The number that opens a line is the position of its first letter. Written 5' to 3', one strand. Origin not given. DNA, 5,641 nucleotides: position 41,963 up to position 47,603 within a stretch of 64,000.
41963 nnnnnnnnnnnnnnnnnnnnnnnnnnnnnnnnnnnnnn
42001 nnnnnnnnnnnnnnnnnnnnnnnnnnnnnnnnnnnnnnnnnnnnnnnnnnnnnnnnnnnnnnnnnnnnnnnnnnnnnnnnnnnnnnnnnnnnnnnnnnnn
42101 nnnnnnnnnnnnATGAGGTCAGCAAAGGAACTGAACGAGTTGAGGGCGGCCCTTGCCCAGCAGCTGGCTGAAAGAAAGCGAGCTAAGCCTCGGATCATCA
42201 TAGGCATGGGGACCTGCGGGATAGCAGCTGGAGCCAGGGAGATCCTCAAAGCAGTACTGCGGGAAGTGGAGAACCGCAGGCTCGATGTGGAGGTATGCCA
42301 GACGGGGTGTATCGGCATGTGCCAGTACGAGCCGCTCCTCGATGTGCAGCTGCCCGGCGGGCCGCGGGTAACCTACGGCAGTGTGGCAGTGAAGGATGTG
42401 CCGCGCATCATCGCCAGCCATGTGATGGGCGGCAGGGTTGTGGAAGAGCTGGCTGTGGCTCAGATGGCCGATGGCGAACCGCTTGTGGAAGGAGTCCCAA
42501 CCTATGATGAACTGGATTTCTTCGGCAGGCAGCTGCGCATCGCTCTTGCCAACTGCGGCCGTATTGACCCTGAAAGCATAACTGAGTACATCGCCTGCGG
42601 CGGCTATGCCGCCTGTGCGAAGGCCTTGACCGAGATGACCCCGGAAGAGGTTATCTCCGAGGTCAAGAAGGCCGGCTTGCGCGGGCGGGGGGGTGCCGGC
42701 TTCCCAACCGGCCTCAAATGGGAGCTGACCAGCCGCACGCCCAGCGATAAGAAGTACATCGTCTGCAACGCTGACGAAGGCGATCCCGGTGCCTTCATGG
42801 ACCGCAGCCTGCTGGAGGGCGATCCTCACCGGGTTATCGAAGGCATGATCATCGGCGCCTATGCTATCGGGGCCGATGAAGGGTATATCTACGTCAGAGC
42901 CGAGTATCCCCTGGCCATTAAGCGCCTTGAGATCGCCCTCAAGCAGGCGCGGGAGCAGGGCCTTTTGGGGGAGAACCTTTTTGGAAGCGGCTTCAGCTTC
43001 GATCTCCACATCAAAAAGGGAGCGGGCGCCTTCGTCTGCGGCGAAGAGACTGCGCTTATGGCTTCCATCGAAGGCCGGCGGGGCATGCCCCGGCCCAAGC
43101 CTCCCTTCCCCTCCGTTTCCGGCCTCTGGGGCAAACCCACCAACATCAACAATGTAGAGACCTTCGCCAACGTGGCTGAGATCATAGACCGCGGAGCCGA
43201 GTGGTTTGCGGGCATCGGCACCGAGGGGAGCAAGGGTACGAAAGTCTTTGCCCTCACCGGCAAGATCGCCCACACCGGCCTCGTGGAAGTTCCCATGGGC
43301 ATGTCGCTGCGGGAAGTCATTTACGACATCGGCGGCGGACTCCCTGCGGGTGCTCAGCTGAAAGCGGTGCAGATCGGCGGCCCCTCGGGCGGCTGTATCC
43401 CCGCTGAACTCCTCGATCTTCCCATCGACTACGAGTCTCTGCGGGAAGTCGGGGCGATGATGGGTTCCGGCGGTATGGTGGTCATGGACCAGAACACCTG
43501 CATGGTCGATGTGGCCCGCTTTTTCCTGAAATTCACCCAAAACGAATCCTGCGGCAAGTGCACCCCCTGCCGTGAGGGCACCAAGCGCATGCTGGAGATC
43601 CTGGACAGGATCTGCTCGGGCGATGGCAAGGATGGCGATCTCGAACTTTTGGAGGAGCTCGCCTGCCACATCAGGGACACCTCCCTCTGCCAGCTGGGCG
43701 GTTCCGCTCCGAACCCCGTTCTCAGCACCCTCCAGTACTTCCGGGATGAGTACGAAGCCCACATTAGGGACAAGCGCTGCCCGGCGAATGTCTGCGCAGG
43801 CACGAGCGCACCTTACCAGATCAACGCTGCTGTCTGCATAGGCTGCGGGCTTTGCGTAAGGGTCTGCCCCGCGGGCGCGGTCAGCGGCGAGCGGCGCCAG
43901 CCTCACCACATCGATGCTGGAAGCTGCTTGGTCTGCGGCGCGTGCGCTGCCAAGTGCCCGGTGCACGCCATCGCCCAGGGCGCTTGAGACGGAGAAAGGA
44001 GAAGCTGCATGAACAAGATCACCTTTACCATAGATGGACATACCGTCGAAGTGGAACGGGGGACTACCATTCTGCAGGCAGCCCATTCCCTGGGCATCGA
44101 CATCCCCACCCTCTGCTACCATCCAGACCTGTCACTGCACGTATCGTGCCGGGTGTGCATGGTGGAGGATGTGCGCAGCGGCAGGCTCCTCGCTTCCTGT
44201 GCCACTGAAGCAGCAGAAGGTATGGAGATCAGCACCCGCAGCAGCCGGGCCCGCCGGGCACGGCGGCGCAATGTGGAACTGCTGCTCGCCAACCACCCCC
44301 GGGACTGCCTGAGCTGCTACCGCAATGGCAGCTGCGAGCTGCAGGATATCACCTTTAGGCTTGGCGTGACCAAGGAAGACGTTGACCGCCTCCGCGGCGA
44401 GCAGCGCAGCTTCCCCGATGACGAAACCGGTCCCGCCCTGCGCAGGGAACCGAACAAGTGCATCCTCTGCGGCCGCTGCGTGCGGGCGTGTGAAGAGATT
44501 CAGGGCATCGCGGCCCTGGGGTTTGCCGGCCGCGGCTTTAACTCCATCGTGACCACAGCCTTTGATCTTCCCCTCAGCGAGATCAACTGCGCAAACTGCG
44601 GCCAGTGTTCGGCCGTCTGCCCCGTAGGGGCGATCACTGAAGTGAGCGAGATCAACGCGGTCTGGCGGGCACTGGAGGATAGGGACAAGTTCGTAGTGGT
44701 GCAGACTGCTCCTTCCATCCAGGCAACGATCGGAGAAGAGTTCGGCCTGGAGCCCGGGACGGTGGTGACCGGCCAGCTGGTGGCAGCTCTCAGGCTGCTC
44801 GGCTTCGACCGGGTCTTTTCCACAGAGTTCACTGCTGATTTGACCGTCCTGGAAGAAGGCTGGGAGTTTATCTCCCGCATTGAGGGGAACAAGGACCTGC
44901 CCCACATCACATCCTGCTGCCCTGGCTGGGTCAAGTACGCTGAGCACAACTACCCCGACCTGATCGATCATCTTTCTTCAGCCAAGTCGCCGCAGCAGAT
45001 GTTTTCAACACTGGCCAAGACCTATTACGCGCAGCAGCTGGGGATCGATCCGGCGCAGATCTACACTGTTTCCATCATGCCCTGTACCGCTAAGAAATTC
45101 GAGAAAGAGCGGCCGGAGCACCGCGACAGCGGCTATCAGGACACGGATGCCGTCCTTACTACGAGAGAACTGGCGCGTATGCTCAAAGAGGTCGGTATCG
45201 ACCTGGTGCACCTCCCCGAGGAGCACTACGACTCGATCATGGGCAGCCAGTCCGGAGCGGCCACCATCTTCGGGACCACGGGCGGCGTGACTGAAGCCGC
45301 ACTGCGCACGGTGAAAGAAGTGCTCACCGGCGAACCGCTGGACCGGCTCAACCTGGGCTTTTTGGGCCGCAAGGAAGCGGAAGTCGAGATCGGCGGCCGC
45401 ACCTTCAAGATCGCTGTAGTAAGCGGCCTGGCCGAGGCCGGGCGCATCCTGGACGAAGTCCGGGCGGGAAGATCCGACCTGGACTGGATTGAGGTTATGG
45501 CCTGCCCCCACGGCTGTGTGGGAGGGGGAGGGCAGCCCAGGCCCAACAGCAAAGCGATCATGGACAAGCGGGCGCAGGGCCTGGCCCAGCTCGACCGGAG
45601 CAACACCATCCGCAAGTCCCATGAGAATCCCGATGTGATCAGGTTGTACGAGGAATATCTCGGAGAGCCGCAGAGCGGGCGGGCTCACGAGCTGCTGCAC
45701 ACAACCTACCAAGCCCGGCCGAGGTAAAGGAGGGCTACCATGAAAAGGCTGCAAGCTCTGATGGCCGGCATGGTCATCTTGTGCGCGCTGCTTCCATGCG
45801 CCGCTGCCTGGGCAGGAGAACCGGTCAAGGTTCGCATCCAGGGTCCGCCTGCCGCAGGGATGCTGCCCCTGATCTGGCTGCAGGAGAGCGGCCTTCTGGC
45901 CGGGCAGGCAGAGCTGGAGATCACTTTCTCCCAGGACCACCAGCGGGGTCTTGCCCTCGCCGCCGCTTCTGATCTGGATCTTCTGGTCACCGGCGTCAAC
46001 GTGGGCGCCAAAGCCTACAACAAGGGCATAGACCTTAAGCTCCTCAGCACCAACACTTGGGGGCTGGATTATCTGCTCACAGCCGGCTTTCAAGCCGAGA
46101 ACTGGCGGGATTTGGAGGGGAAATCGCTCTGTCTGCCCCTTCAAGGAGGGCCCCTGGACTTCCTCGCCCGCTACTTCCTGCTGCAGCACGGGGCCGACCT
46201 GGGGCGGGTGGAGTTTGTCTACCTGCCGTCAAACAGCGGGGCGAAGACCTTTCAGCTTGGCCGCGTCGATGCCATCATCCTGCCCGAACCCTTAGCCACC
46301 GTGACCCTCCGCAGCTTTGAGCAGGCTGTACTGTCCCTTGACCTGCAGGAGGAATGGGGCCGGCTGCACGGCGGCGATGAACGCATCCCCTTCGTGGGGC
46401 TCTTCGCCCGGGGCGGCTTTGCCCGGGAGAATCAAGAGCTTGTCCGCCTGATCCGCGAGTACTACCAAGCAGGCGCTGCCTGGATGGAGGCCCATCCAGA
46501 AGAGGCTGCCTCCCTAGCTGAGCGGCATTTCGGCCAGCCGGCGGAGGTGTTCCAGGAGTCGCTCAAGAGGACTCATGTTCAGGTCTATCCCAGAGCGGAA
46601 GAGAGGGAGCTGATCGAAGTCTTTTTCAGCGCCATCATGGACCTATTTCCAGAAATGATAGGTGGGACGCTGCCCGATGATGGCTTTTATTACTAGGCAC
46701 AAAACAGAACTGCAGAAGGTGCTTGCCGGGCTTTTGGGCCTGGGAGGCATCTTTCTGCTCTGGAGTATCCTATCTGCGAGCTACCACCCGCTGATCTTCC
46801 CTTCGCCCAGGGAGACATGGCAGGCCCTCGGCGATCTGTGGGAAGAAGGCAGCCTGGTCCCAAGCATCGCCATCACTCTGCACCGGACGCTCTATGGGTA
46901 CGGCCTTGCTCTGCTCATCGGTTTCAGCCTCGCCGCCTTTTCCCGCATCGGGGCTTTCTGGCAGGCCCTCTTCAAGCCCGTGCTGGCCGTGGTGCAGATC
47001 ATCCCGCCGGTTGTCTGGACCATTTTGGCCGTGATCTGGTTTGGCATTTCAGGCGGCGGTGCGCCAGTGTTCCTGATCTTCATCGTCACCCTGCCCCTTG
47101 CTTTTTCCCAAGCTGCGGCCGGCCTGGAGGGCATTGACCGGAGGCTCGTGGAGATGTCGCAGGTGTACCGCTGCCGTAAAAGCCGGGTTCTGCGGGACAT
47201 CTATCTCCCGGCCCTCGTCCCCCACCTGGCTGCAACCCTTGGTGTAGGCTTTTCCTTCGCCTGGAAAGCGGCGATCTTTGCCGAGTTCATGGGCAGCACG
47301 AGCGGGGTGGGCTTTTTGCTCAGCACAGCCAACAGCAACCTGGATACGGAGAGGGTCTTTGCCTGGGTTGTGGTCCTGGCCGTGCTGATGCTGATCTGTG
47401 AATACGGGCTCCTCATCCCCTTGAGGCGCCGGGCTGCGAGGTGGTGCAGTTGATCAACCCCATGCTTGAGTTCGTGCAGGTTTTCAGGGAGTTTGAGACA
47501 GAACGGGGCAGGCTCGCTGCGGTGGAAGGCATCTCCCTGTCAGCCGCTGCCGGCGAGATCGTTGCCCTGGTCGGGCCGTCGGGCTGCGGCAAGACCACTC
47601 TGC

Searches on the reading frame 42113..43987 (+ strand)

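Call 6: search_protein_families(library=pfam, proteins=[window:42113-43987:+])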
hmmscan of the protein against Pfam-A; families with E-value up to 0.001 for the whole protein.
window:42113-43987:+ (624 aa): 11 families
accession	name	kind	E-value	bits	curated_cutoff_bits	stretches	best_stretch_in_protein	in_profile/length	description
PF01512.22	Complex1_51K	-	3.5e-50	170.2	31.2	1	184-355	1-149/150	Nuo51 FMN-binding domain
PF10589.14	NADH_4Fe-4S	-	1.5e-35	121.3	23.5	1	466-550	1-85/85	NADH-ubiquinone oxidoreductase-F iron-sulfur binding region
PF00037.32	Fer4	-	1.2e-10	41.2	21.1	2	568-590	1-23/24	4Fe-4S binding domain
PF13187.11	Fer4_9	-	3.5e-09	37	27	2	575-620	2-52/52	4Fe-4S dicluster domain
PF14697.11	Fer4_21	-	5.3e-08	33.3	35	1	569-620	2-57/59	4Fe-4S dicluster domain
PF13237.11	Fer4_10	-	7.7e-08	32.6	25.5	1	569-616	3-53/53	4Fe-4S dicluster domain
PF12838.12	Fer4_7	-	1e-07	32.7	27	1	575-619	2-52/52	4Fe-4S dicluster domain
PF12837.12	Fer4_6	-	1.8e-06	28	25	1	570-589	4-23/24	4Fe-4S binding domain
PF10531.15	SLBB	-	2.7e-06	27.6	27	1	378-426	1-52/55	SLBB domain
PF22461.2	SLBB_2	-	3.6e-05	24.2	27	1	378-424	2-49/79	SLBB domain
PF12797.12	Fer4_2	-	0.00018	21.7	24.5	1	570-587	5-22/22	4Fe-4S binding domain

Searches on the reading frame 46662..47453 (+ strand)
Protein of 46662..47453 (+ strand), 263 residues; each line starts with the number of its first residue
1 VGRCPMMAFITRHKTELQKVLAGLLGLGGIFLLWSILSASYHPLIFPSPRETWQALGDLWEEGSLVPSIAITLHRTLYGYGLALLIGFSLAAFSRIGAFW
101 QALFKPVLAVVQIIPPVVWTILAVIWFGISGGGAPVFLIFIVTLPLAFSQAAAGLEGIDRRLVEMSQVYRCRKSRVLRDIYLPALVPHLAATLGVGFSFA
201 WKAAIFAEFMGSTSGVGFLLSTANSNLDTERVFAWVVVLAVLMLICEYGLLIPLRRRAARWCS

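Call 53: search_protein_families(library=pfam, proteins=[window:46662-47453:+], max_evalue=0.00001)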
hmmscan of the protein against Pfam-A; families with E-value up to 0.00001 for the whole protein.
window:46662-47453:+ (263 aa): 1 family
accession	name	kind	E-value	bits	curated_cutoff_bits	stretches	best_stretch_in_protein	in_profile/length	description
PF00528.27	BPD_transp_1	-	3.8e-22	79.3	26.4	1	84-245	2-170/184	Binding-protein-dependent transport system inner membrane component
